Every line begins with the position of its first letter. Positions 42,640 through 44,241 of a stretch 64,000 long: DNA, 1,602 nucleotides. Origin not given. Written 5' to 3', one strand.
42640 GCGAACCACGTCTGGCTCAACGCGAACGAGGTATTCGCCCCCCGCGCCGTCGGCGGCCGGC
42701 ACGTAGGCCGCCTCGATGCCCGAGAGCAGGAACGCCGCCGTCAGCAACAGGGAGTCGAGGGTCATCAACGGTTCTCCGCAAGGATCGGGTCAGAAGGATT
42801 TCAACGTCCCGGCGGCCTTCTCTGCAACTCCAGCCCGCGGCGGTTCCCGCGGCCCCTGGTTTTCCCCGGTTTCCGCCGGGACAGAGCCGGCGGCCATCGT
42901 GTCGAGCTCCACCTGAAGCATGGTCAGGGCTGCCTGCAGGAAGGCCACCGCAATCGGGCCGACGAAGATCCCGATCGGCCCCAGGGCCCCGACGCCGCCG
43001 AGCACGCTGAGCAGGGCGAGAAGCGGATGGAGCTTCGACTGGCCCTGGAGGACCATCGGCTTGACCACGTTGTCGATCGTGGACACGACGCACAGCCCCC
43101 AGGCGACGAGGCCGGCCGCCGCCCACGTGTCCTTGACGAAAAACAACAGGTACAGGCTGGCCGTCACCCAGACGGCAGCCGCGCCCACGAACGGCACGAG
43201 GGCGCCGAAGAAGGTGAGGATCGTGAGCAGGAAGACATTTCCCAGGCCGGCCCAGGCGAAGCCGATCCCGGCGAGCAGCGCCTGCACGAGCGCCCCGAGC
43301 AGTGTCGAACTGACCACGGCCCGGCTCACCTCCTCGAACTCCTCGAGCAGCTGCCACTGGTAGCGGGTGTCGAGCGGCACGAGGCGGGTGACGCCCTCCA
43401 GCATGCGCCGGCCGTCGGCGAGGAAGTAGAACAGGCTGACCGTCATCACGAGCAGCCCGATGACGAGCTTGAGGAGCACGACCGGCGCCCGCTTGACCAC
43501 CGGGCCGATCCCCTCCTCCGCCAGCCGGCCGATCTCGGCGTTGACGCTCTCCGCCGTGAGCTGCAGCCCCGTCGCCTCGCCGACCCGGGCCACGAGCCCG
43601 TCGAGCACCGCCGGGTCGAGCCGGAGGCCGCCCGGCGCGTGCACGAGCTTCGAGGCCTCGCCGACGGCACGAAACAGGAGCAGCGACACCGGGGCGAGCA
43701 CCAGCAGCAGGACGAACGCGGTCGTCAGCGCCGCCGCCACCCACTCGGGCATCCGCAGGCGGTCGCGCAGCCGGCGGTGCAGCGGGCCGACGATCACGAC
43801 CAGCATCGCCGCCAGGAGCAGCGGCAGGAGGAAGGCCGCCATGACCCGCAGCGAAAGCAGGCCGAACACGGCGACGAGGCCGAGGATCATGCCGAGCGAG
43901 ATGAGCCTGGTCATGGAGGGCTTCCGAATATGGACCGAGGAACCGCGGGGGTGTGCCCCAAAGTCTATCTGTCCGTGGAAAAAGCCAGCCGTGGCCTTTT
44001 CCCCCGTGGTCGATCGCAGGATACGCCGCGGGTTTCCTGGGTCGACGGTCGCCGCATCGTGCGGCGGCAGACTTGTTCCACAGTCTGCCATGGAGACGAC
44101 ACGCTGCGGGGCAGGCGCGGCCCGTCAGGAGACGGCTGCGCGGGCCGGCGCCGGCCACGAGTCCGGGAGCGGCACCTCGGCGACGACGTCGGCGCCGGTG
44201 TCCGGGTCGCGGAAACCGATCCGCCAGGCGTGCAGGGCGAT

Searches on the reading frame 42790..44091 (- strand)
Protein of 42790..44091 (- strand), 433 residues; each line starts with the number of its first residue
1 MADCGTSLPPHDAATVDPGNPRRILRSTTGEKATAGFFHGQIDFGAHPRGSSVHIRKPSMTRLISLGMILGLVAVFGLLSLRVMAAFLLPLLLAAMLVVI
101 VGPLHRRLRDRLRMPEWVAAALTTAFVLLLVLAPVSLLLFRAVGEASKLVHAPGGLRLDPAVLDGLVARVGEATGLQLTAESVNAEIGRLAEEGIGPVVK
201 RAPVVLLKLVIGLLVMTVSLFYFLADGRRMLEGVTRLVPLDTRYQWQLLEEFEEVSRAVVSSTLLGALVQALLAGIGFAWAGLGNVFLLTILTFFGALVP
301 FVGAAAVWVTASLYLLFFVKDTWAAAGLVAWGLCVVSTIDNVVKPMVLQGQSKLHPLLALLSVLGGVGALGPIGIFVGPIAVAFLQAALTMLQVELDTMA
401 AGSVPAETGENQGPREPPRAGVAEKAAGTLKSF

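Call 47: search_protein_families(library=pfam, proteins=[window:42790-44091:-], max_evalue=0.0001)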
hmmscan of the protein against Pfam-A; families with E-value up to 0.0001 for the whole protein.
window:42790-44091:- (433 aa): 1 family
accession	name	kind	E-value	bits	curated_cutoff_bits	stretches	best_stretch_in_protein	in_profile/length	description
PF01594.21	AI-2E_transport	-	5.2e-45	154.5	34.3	1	69-390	3-324/327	AI-2E family transporter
